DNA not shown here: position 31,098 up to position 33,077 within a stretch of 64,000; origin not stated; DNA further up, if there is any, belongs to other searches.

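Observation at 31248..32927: Thioredoxin-reductase-like domain of the REC fusion lacks the redox-active CxxC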

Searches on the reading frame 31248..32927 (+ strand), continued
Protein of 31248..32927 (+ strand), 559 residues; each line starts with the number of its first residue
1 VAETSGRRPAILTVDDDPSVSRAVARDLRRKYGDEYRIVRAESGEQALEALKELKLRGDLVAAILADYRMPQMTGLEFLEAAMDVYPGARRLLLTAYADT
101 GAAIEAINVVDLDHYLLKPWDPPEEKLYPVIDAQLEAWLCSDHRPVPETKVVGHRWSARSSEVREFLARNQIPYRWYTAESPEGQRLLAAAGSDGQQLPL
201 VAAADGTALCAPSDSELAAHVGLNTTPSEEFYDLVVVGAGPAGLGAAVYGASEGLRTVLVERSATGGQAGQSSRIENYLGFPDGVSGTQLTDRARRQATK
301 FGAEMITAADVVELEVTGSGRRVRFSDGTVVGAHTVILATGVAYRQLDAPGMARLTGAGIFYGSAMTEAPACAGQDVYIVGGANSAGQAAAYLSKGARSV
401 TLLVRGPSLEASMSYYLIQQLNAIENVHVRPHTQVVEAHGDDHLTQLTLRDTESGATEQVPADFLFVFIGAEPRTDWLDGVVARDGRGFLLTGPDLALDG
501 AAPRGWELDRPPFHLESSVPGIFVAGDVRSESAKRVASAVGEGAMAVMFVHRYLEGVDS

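Call 28: find_homologous_proteins(query=A2, max_evalue=1e-20)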
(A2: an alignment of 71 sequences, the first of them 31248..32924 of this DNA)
Query A2 (71 sequences) (559 aa, profile of the alignment): 8000 proteins with E <= 1e-20 among 8000 candidates; the best 120 are listed.
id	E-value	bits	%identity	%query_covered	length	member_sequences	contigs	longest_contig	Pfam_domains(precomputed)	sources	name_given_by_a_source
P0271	7.2e-225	766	71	98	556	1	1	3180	PF01266.31,PF07992.21,PF00070.34,PF13738.13,PF03486.21,PF00072.31,PF01134.29,PF12831.14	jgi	jgi:thioredoxin reductase (NADPH)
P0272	1.3e-224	765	74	98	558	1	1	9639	PF01266.31,PF07992.21,PF00070.34,PF13738.13,PF03486.21,PF00072.31,PF12831.14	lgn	-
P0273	4.1e-224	763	73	98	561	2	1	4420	PF01946.24,PF01266.31,PF07992.21,PF00070.34,PF13738.13,PF03486.21,PF00072.31,PF01134.29,PF01494.26,PF12831.14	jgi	jgi:thioredoxin reductase (NADPH)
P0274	5.5e-224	763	75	98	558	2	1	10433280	PF01946.24,PF01266.31,PF07992.21,PF00070.34,PF13738.13,PF03486.21,PF00072.31,PF12831.14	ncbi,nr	ncbi:FAD-dependent oxidoreductase [Streptomyces diastatochromogenes]|nr:FAD-dependent oxidoreductase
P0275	6.2e-224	763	70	98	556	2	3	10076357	PF01266.31,PF07992.21,PF00070.34,PF13738.13,PF03486.21,PF00072.31,PF12831.14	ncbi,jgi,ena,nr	ncbi:MAG TPA: FAD-dependent oxidoreductase [Mycobacteriales bacterium]|nr:FAD-dependent oxidoreducta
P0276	1.5e-223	761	70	98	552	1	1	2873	PF01266.31,PF07992.21,PF00070.34,PF13738.13,PF03486.21,PF00072.31,PF12831.14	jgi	jgi:thioredoxin reductase (NADPH)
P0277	1.7e-223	761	-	-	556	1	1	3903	PF01266.31,PF07992.21,PF00070.34,PF13738.13,PF03486.21,PF00072.31,PF12831.14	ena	-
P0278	2.1e-223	761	74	98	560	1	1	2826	PF01266.31,PF07992.21,PF00070.34,PF13738.13,PF03486.21,PF00072.31,PF01494.26,PF12831.14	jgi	jgi:thioredoxin reductase (NADPH)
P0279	2.2e-223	761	70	98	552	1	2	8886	PF01266.31,PF07992.21,PF00070.34,PF13738.13,PF03486.21,PF00072.31,PF01494.26,PF12831.14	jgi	-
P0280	2.3e-223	761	-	-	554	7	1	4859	PF01946.24,PF01266.31,PF07992.21,PF00070.34,PF13738.13,PF03486.21,PF00072.31,PF01134.29,PF12831.14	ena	-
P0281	2.4e-223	761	72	98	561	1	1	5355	PF01266.31,PF07992.21,PF00070.34,PF13738.13,PF03486.21,PF00072.31,PF12831.14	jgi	jgi:thioredoxin reductase (NADPH)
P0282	2.7e-223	761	70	99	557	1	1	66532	PF01946.24,PF01266.31,PF00890.31,PF07992.21,PF00070.34,PF13738.13,PF03486.21,PF00072.31,PF01494.26,PF12831.14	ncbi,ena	ncbi:MAG TPA: FAD-dependent oxidoreductase [Acidimicrobiales bacterium]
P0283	3.3e-223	760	75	98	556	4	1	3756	PF01946.24,PF01266.31,PF07992.21,PF00070.34,PF13738.13,PF03486.21,PF00072.31,PF01134.29,PF01494.26,PF12831.14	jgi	-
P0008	3.9e-223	760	85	100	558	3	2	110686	PF01946.24,PF01266.31,PF07992.21,PF00070.34,PF13738.13,PF00072.31,PF01494.26,PF12831.14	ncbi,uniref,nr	ncbi:FAD-dependent oxidoreductase [Tsukamurella spumae]|uniref:FAD-dependent oxidoreductase n=1 Tax=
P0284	3.9e-223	760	-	-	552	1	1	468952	PF01266.31,PF07992.21,PF00070.34,PF13738.13,PF03486.21,PF00072.31,PF01494.26,PF12831.14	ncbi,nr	ncbi:FAD-dependent oxidoreductase [Streptosporangium soli]|nr:FAD-dependent oxidoreductase [Streptos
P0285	5.7e-223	759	76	97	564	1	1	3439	PF01946.24,PF01266.31,PF07992.21,PF00070.34,PF13738.13,PF03486.21,PF00072.31,PF01494.26,PF12831.14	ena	-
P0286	6.2e-223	759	-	-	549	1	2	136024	PF01266.31,PF07992.21,PF13738.13,PF00072.31,PF12831.14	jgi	jgi:thioredoxin reductase (NADPH)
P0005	7.2e-223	759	94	100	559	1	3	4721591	PF07992.21,PF00070.34,PF13738.13,PF00072.31,PF12831.14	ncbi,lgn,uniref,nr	ncbi:fused response regulator/thioredoxin-disulfide reductase [Tsukamurella pulmonis]|uniref:Thiored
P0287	9.1e-223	759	-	-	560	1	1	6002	PF01946.24,PF01266.31,PF07992.21,PF00070.34,PF13738.13,PF00072.31,PF12831.14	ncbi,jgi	-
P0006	9.5e-223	759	94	100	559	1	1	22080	PF01266.31,PF07992.21,PF00070.34,PF13738.13,PF00072.31,PF12831.14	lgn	-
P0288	9.7e-223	759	71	98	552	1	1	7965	PF01946.24,PF01266.31,PF07992.21,PF00070.34,PF13738.13,PF00072.31,PF12831.14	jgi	jgi:thioredoxin reductase (NADPH)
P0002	9.7e-223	759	96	100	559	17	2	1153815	PF01266.31,PF07992.21,PF00070.34,PF13738.13,PF00072.31,PF12831.14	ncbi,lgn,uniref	ncbi:FAD-dependent oxidoreductase [Tsukamurella sp. USMM236]|uniref:FAD-dependent oxidoreductase n=1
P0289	1.0e-222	759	-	-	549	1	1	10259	PF01266.31,PF07992.21,PF00070.34,PF13738.13,PF03486.21,PF00072.31,PF12831.14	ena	-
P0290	1.2e-222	758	72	98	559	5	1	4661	PF01266.31,PF07992.21,PF00070.34,PF13738.13,PF00072.31,PF01494.26,PF12831.14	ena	-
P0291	1.3e-222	758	70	99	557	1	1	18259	PF01946.24,PF01266.31,PF07992.21,PF00070.34,PF13738.13,PF03486.21,PF00072.31,PF01494.26,PF12831.14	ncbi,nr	ncbi:MAG TPA: FAD-dependent oxidoreductase [Acidimicrobiia bacterium]|nr:FAD-dependent oxidoreductas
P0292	1.6e-222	758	75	99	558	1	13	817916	PF01266.31,PF07992.21,PF00070.34,PF13738.13,PF03486.21,PF00072.31,PF01134.29,PF01494.26,PF12831.14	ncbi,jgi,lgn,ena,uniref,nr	ncbi:FAD-dependent oxidoreductase [Streptomyces sp. NPDC012461]|jgi:thioredoxin reductase (NADPH)|un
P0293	1.7e-222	758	69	98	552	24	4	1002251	PF01946.24,PF01266.31,PF07992.21,PF00070.34,PF13738.13,PF03486.21,PF00072.31,PF01134.29,PF01494.26,PF12831.14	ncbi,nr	ncbi:FAD-dependent oxidoreductase [Catellatospora methionotrophica]|nr:FAD-dependent oxidoreductase 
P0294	1.8e-222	758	71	98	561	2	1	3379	PF01946.24,PF01266.31,PF07992.21,PF00070.34,PF13738.13,PF03486.21,PF00072.31,PF01134.29,PF12831.14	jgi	jgi:thioredoxin reductase (NADPH)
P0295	1.9e-222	758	74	99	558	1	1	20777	PF01266.31,PF07992.21,PF00070.34,PF13738.13,PF03486.21,PF00072.31,PF01494.26,PF12831.14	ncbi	-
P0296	1.9e-222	758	72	99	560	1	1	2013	PF01266.31,PF07992.21,PF00070.34,PF13738.13,PF03486.21,PF00072.31,PF01494.26,PF12831.14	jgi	jgi:thioredoxin reductase (NADPH)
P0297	2.2e-222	758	-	-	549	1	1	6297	PF01266.31,PF07992.21,PF00070.34,PF13738.13,PF03486.21,PF00072.31,PF01134.29,PF12831.14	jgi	jgi:thioredoxin reductase (NADPH)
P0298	2.3e-222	757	-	-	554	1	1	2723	PF01266.31,PF07992.21,PF00070.34,PF13738.13,PF03486.21,PF00072.31,PF01494.26,PF12831.14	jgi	-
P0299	2.4e-222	757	-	-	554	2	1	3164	PF01266.31,PF07992.21,PF00070.34,PF13738.13,PF03486.21,PF00072.31,PF12831.14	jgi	jgi:thioredoxin reductase (NADPH)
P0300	2.6e-222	757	-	-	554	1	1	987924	PF01266.31,PF07992.21,PF00070.34,PF13738.13,PF00072.31,PF12831.14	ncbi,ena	-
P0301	2.9e-222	757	-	-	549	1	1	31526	PF01266.31,PF07992.21,PF13738.13,PF03486.21,PF00072.31,PF01134.29,PF12831.14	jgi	jgi:thioredoxin reductase (NADPH)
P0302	3.1e-222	757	-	-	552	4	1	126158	PF01266.31,PF07992.21,PF00070.34,PF13738.13,PF03486.21,PF00072.31,PF12831.14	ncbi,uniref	ncbi:FAD-dependent oxidoreductase [Actinomadura sp. 21ATH]|uniref:FAD-dependent oxidoreductase n=1 T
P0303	3.2e-222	757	-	-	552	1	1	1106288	PF01266.31,PF07992.21,PF00070.34,PF13738.13,PF03486.21,PF00072.31,PF12831.14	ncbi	-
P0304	3.3e-222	757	-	-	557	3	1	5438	PF01266.31,PF07992.21,PF00070.34,PF13738.13,PF03486.21,PF00072.31,PF01134.29,PF01494.26,PF12831.14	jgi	jgi:thioredoxin reductase (NADPH)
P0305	3.4e-222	757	-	-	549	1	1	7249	PF01266.31,PF07992.21,PF00070.34,PF13738.13,PF03486.21,PF00072.31,PF01494.26,PF12831.14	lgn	-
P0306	3.6e-222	757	70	98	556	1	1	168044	PF01266.31,PF07992.21,PF00070.34,PF13738.13,PF03486.21,PF00072.31,PF01134.29,PF12831.14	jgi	jgi:thioredoxin reductase (NADPH)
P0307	3.7e-222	757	76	98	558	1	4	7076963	PF01266.31,PF07992.21,PF00070.34,PF13738.13,PF03486.21,PF00072.31,PF12831.14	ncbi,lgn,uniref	ncbi:FAD-dependent oxidoreductase [Streptomyces sp. SudanB66_2053]|uniref:FAD-dependent oxidoreducta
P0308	3.9e-222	757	76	98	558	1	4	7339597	PF01266.31,PF07992.21,PF00070.34,PF13738.13,PF03486.21,PF00072.31,PF12831.14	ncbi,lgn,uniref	ncbi:FAD-dependent oxidoreductase [Streptomyces sp. R02]|uniref:FAD-dependent oxidoreductase n=1 Tax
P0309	3.9e-222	757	73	98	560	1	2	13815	PF01266.31,PF07992.21,PF00070.34,PF13738.13,PF03486.21,PF00072.31,PF12831.14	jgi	jgi:thioredoxin reductase (NADPH)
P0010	4.1e-222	757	81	100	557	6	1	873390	PF01946.24,PF01266.31,PF07992.21,PF00070.34,PF13738.13,PF00072.31,PF01494.26,PF12831.14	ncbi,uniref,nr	ncbi:FAD-dependent oxidoreductase [Tsukamurella strandjordii]|uniref:FAD-dependent oxidoreductase n=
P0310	4.1e-222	757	76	98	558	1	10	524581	PF01266.31,PF07992.21,PF00070.34,PF13738.13,PF03486.21,PF00072.31,PF12831.14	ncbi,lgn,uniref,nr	ncbi:FAD-dependent oxidoreductase [Streptomyces pseudogriseolus]|uniref:FAD-dependent oxidoreductase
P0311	4.2e-222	757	71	98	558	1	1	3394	PF01946.24,PF01266.31,PF07992.21,PF00070.34,PF13738.13,PF03486.21,PF00072.31,PF01134.29,PF12831.14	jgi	-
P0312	4.3e-222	757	76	98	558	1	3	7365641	PF01266.31,PF07992.21,PF00070.34,PF13738.13,PF03486.21,PF00072.31,PF12831.14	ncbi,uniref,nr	ncbi:FAD-dependent oxidoreductase [Streptomyces lusitanus]|uniref:FAD-dependent oxidoreductase n=1 T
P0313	4.4e-222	757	-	-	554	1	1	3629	PF01266.31,PF07992.21,PF00070.34,PF13738.13,PF03486.21,PF00072.31,PF12831.14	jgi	jgi:thioredoxin reductase (NADPH)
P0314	4.7e-222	756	71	98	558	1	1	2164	PF01946.24,PF01266.31,PF07992.21,PF00070.34,PF13738.13,PF03486.21,PF00072.31,PF01134.29,PF12831.14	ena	-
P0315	4.8e-222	756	70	98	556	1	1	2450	PF01266.31,PF07992.21,PF00070.34,PF13738.13,PF03486.21,PF00072.31,PF01134.29,PF12831.14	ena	-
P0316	4.9e-222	756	74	99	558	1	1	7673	PF01266.31,PF07992.21,PF00070.34,PF13738.13,PF03486.21,PF00072.31,PF01134.29,PF01494.26,PF12831.14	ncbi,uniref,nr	ncbi:FAD-dependent oxidoreductase [Streptomyces sp. SID8111]|uniref:FAD-dependent oxidoreductase n=1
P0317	5.0e-222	756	76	98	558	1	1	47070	PF01266.31,PF07992.21,PF00070.34,PF13738.13,PF03486.21,PF00072.31,PF12831.14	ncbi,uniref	ncbi:FAD-dependent oxidoreductase [Streptomyces pseudogriseolus]|uniref:FAD-dependent oxidoreductase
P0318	5.1e-222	756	77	98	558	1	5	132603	PF01266.31,PF07992.21,PF00070.34,PF13738.13,PF03486.21,PF00072.31,PF01134.29,PF12831.14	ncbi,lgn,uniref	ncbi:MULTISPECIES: FAD-dependent oxidoreductase [unclassified Streptomyces]|uniref:FAD-dependent oxi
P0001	6.3e-222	756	96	100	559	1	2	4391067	PF01946.24,PF01266.31,PF07992.21,PF00070.34,PF13738.13,PF00072.31,PF12831.14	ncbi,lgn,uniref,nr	ncbi:FAD-dependent oxidoreductase [Tsukamurella sp. PLM1]|uniref:FAD-dependent oxidoreductase n=1 Ta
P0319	6.4e-222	756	77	98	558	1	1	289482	PF01266.31,PF07992.21,PF00070.34,PF13738.13,PF03486.21,PF00072.31,PF12831.14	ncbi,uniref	ncbi:FAD-dependent oxidoreductase [Streptomyces pseudogriseolus]|uniref:FAD-dependent oxidoreductase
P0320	6.4e-222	756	71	98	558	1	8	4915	PF01946.24,PF01266.31,PF07992.21,PF00070.34,PF13738.13,PF03486.21,PF00072.31,PF01134.29,PF12831.14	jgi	-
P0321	6.8e-222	756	71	98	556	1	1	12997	PF01266.31,PF07992.21,PF00070.34,PF13738.13,PF03486.21,PF00072.31,PF12831.14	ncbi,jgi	ncbi:MAG: thioredoxin reductase [Mycobacteriales bacterium]|jgi:thioredoxin reductase (NADPH)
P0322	6.9e-222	756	-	-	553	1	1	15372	PF01266.31,PF07992.21,PF00070.34,PF13738.13,PF03486.21,PF00072.31,PF01494.26,PF12831.14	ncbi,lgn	ncbi:MAG TPA: FAD-dependent oxidoreductase [Pseudonocardiaceae bacterium]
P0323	7.0e-222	756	72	98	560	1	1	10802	PF01266.31,PF07992.21,PF00070.34,PF13738.13,PF00072.31,PF12831.14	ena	-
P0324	7.1e-222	756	72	98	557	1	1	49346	PF01266.31,PF07992.21,PF00070.34,PF13738.13,PF00072.31,PF12831.14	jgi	-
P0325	7.3e-222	756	75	98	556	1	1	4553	PF01946.24,PF01266.31,PF07992.21,PF00070.34,PF13738.13,PF03486.21,PF00072.31,PF12831.14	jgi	jgi:thioredoxin reductase (NADPH)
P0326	7.4e-222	756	70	98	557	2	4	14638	PF01266.31,PF07992.21,PF00070.34,PF13738.13,PF03486.21,PF00072.31,PF01134.29,PF12831.14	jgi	jgi:thioredoxin reductase (NADPH)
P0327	7.6e-222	756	74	98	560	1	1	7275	PF01266.31,PF07992.21,PF00070.34,PF13738.13,PF03486.21,PF00072.31,PF01494.26,PF12831.14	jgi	jgi:thioredoxin reductase (NADPH)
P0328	7.7e-222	756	75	97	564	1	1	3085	PF01946.24,PF01266.31,PF07992.21,PF00070.34,PF13738.13,PF00072.31,PF01494.26,PF12831.14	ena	-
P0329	8.1e-222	756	72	98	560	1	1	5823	PF01946.24,PF01266.31,PF07992.21,PF00070.34,PF13738.13,PF03486.21,PF00072.31,PF01494.26,PF12831.14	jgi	jgi:thioredoxin reductase (NADPH)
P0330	8.2e-222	756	77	98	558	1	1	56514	PF01266.31,PF07992.21,PF00070.34,PF13738.13,PF03486.21,PF00072.31,PF01494.26,PF12831.14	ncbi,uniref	ncbi:FAD-dependent oxidoreductase [Streptomyces sp. NPDC050164]|uniref:FAD-dependent oxidoreductase 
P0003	8.4e-222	756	96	100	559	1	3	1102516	PF01946.24,PF01266.31,PF07992.21,PF00070.34,PF13738.13,PF00072.31,PF12831.14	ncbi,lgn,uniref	ncbi:FAD-dependent oxidoreductase [Tsukamurella ocularis]|uniref:FAD-dependent oxidoreductase n=1 Ta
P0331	8.4e-222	756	76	98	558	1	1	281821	PF01266.31,PF07992.21,PF00070.34,PF13738.13,PF03486.21,PF00072.31,PF12831.14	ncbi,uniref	ncbi:FAD-dependent oxidoreductase [Streptomyces pseudogriseolus]|uniref:FAD-dependent oxidoreductase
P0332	8.4e-222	756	72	98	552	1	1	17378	PF01266.31,PF07992.21,PF00070.34,PF13738.13,PF00072.31,PF01134.29,PF12831.14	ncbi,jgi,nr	ncbi:MAG: FAD-dependent oxidoreductase [Nocardiaceae bacterium]|nr:FAD-dependent oxidoreductase [Noc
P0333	8.6e-222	756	74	98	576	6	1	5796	PF01266.31,PF07992.21,PF00070.34,PF13738.13,PF03486.21,PF00072.31,PF01134.29,PF01494.26,PF12831.14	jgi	jgi:thioredoxin reductase (NADPH)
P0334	9.8e-222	755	71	99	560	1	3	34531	PF01266.31,PF07992.21,PF00070.34,PF13738.13,PF03486.21,PF00072.31,PF12831.14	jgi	jgi:thioredoxin reductase (NADPH)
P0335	9.9e-222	755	75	97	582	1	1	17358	PF01266.31,PF07992.21,PF00070.34,PF13738.13,PF03486.21,PF00072.31,PF01494.26,PF12831.14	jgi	jgi:thioredoxin reductase (NADPH)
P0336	1.0e-221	755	77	98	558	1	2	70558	PF01266.31,PF07992.21,PF00070.34,PF13738.13,PF03486.21,PF00072.31,PF01134.29,PF12831.14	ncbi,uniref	ncbi:FAD-dependent oxidoreductase [Streptomyces sp. NPDC000877]|uniref:FAD-dependent oxidoreductase 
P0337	1.0e-221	755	77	98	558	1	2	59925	PF01266.31,PF07992.21,PF00070.34,PF13738.13,PF03486.21,PF00072.31,PF12831.14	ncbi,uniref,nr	ncbi:FAD-dependent oxidoreductase [Streptomyces pseudogriseolus]|uniref:FAD-dependent oxidoreductase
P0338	1.0e-221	755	75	99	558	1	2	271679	PF01266.31,PF07992.21,PF00070.34,PF13738.13,PF03486.21,PF00072.31,PF01134.29,PF01494.26,PF12831.14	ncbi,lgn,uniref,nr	ncbi:FAD-dependent oxidoreductase [Streptomyces sp. H28]|uniref:FAD-dependent oxidoreductase n=1 Tax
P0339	1.0e-221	755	76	97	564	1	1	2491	PF01946.24,PF01266.31,PF07992.21,PF00070.34,PF13738.13,PF03486.21,PF00072.31,PF01494.26,PF12831.14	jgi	jgi:thioredoxin reductase (NADPH)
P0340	1.0e-221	755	71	99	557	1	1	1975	PF01946.24,PF01266.31,PF07992.21,PF00070.34,PF13738.13,PF03486.21,PF00072.31,PF01494.26,PF12831.14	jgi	jgi:thioredoxin reductase (NADPH)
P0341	1.1e-221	755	76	98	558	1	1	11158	PF01266.31,PF07992.21,PF00070.34,PF13738.13,PF03486.21,PF00072.31,PF12831.14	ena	-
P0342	1.1e-221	755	72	98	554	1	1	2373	PF01946.24,PF01266.31,PF07992.21,PF00070.34,PF13738.13,PF03486.21,PF00072.31,PF12831.14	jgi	-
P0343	1.1e-221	755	74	98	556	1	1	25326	PF01946.24,PF01266.31,PF07992.21,PF00070.34,PF13738.13,PF03486.21,PF00072.31,PF12831.14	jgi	-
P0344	1.1e-221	755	77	98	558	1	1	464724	PF01266.31,PF07992.21,PF00070.34,PF13738.13,PF03486.21,PF00072.31,PF12831.14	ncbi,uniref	ncbi:FAD-dependent oxidoreductase [Streptomyces pseudogriseolus]|uniref:FAD-dependent oxidoreductase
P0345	1.2e-221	755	-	-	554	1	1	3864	PF01266.31,PF07992.21,PF00070.34,PF13738.13,PF00072.31,PF12831.14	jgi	jgi:thioredoxin reductase (NADPH)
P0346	1.2e-221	755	-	-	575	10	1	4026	PF07992.21,PF00070.34,PF13738.13,PF00072.31,PF12831.14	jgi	jgi:thioredoxin reductase (NADPH)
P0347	1.2e-221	755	-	-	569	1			PF01266.31,PF07992.21,PF00070.34,PF13738.13,PF03486.21,PF00072.31,PF12831.14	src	-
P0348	1.2e-221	755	75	98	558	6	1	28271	PF01266.31,PF07992.21,PF00070.34,PF13738.13,PF03486.21,PF00072.31,PF12831.14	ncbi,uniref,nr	ncbi:FAD-dependent oxidoreductase [Streptomyces sp. GbtcB7]|uniref:FAD-dependent oxidoreductase n=1 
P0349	1.3e-221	755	77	98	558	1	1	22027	PF01266.31,PF07992.21,PF00070.34,PF13738.13,PF03486.21,PF00072.31,PF01134.29,PF12831.14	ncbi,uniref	ncbi:FAD-dependent oxidoreductase [Streptomyces sp. NPDC006129]|uniref:FAD-dependent oxidoreductase 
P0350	1.3e-221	755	72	99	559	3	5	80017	PF01946.24,PF01266.31,PF07992.21,PF00070.34,PF13738.13,PF03486.21,PF00072.31,PF12831.14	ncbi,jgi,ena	jgi:thioredoxin reductase (NADPH)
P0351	1.3e-221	755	-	-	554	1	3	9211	PF01266.31,PF07992.21,PF00070.34,PF13738.13,PF00072.31,PF12831.14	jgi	jgi:thioredoxin reductase (NADPH)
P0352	1.3e-221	755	71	99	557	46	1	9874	PF01946.24,PF01266.31,PF07992.21,PF00070.34,PF13738.13,PF03486.21,PF00072.31,PF01494.26,PF12831.14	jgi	jgi:thioredoxin reductase (NADPH)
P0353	1.3e-221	755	-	-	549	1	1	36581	PF01266.31,PF07992.21,PF13738.13,PF03486.21,PF00072.31,PF01494.26,PF12831.14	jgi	jgi:thioredoxin reductase (NADPH)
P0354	1.4e-221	755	77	98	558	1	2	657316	PF01266.31,PF07992.21,PF00070.34,PF13738.13,PF03486.21,PF00072.31,PF12831.14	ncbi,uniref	ncbi:FAD-dependent oxidoreductase [Streptomyces pseudogriseolus]|uniref:FAD-dependent oxidoreductase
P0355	1.4e-221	755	75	98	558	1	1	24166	PF01946.24,PF01266.31,PF07992.21,PF00070.34,PF13738.13,PF03486.21,PF00072.31,PF12831.14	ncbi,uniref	ncbi:FAD-dependent oxidoreductase [Streptomyces sp. NPDC057694]|uniref:FAD-dependent oxidoreductase 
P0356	1.4e-221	755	76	98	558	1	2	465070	PF01266.31,PF07992.21,PF00070.34,PF13738.13,PF03486.21,PF00072.31,PF12831.14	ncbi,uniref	ncbi:FAD-dependent oxidoreductase [Streptomyces pseudogriseolus]|uniref:FAD-dependent oxidoreductase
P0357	1.5e-221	755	77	98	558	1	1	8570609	PF01266.31,PF07992.21,PF00070.34,PF13738.13,PF03486.21,PF00072.31,PF01134.29,PF01494.26,PF12831.14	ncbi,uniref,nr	ncbi:FAD-dependent oxidoreductase [Streptomyces sp. Go-475]|uniref:FAD-dependent oxidoreductase n=1 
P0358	1.5e-221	755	77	98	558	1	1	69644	PF01266.31,PF07992.21,PF00070.34,PF13738.13,PF03486.21,PF00072.31,PF01134.29,PF12831.14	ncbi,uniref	ncbi:FAD-dependent oxidoreductase [Streptomyces sp. NPDC006355]|uniref:FAD-dependent oxidoreductase 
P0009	1.5e-221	755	82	100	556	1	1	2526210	PF01946.24,PF07992.21,PF00070.34,PF13738.13,PF00072.31,PF01494.26,PF12831.14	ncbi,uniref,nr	ncbi:FAD-dependent oxidoreductase [Tsukamurella sp. 1534]|uniref:FAD-dependent oxidoreductase n=1 Ta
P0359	1.6e-221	755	71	99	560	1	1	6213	PF01266.31,PF07992.21,PF00070.34,PF13738.13,PF03486.21,PF00072.31,PF01134.29,PF12831.14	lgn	-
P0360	1.6e-221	755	72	98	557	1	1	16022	PF01266.31,PF07992.21,PF00070.34,PF13738.13,PF00072.31,PF12831.14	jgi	-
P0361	1.6e-221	755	78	98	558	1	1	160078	PF01266.31,PF07992.21,PF00070.34,PF13738.13,PF03486.21,PF00072.31,PF01134.29,PF12831.14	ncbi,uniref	ncbi:FAD-dependent oxidoreductase [Streptomyces sp. NPDC006140]|uniref:FAD-dependent oxidoreductase 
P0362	1.6e-221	755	76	97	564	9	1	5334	PF01946.24,PF01266.31,PF07992.21,PF00070.34,PF13738.13,PF03486.21,PF00072.31,PF01494.26,PF12831.14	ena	-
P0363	1.6e-221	755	75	98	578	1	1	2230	PF01946.24,PF01266.31,PF07992.21,PF00070.34,PF13738.13,PF03486.21,PF00072.31,PF01134.29,PF01494.26,PF12831.14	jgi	jgi:thioredoxin reductase (NADPH)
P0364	1.6e-221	755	71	98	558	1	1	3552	PF01266.31,PF07992.21,PF00070.34,PF13738.13,PF03486.21,PF00072.31,PF01134.29,PF12831.14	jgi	jgi:thioredoxin reductase (NADPH)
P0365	1.7e-221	755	75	98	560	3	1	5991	PF01266.31,PF07992.21,PF00070.34,PF13738.13,PF03486.21,PF00072.31,PF01134.29,PF01494.26,PF12831.14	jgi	jgi:thioredoxin reductase (NADPH)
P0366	1.7e-221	755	71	98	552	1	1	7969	PF01946.24,PF01266.31,PF07992.21,PF00070.34,PF13738.13,PF03486.21,PF00072.31,PF01134.29,PF12831.14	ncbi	ncbi:MAG: FAD-dependent oxidoreductase [Pseudonocardiaceae bacterium]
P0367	1.7e-221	755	-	-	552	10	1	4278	PF01946.24,PF01266.31,PF07992.21,PF00070.34,PF13738.13,PF00072.31,PF01494.26,PF12831.14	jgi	jgi:thioredoxin reductase (NADPH)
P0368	1.8e-221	755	74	99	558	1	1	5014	PF01266.31,PF07992.21,PF00070.34,PF13738.13,PF03486.21,PF00072.31,PF01494.26,PF12831.14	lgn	-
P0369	1.8e-221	755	-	-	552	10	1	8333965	PF01946.24,PF01266.31,PF07992.21,PF00070.34,PF13738.13,PF03486.21,PF00072.31,PF12831.14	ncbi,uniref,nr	ncbi:fused response regulator/thioredoxin-disulfide reductase [Plantactinospora sp. BC1]|uniref:FAD-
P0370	1.8e-221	755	-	-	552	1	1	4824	PF01266.31,PF07992.21,PF00070.34,PF13738.13,PF03486.21,PF00072.31,PF12831.14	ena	-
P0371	1.8e-221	755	72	98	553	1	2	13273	PF01266.31,PF07992.21,PF00070.34,PF13738.13,PF00072.31,PF01494.26,PF12831.14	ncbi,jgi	jgi:thioredoxin reductase (NADPH)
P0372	1.8e-221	755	76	98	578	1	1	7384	PF01946.24,PF01266.31,PF07992.21,PF00070.34,PF13738.13,PF03486.21,PF00072.31,PF01134.29,PF01494.26,PF12831.14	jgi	jgi:thioredoxin reductase (NADPH)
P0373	2.0e-221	754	-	-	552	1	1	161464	PF01266.31,PF07992.21,PF00070.34,PF13738.13,PF03486.21,PF00072.31,PF12831.14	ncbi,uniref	ncbi:response regulator [Actinomadura vinacea]|uniref:Response regulator n=1 Tax=Actinomadura vinace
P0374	2.0e-221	754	70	99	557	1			PF01946.24,PF01266.31,PF07992.21,PF00070.34,PF13738.13,PF03486.21,PF00072.31,PF01494.26,PF12831.14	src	-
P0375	2.0e-221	754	-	-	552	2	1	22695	PF01266.31,PF07992.21,PF00070.34,PF13738.13,PF00072.31,PF01134.29,PF12831.14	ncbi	-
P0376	2.1e-221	754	72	98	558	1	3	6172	PF01266.31,PF07992.21,PF00070.34,PF13738.13,PF03486.21,PF00072.31,PF01494.26,PF12831.14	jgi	jgi:thioredoxin reductase (NADPH)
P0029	2.1e-221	754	78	98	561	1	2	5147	PF01266.31,PF00890.31,PF07992.21,PF00070.34,PF13738.13,PF03486.21,PF00072.31,PF12831.14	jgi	-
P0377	2.1e-221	754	77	98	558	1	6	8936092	PF01266.31,PF07992.21,PF00070.34,PF13738.13,PF03486.21,PF00072.31,PF01494.26,PF12831.14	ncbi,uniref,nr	ncbi:FAD-dependent oxidoreductase [Streptomyces caelestis]|uniref:Thioredoxin reductase (NADPH) n=1 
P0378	2.1e-221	754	78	98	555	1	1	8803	PF01266.31,PF07992.21,PF00070.34,PF13738.13,PF00072.31,PF01494.26,PF12831.14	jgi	jgi:thioredoxin reductase (NADPH)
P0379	2.2e-221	754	74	98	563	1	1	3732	PF01946.24,PF01266.31,PF07992.21,PF00070.34,PF13738.13,PF03486.21,PF00072.31,PF01134.29,PF01494.26,PF12831.14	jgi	jgi:thioredoxin reductase (NADPH)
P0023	2.2e-221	754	78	100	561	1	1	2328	PF01266.31,PF07992.21,PF00070.34,PF13738.13,PF03486.21,PF00072.31,PF12831.14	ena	-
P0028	2.2e-221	754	77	100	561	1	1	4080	PF01266.31,PF00890.31,PF07992.21,PF00070.34,PF13738.13,PF03486.21,PF00072.31,PF12831.14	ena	-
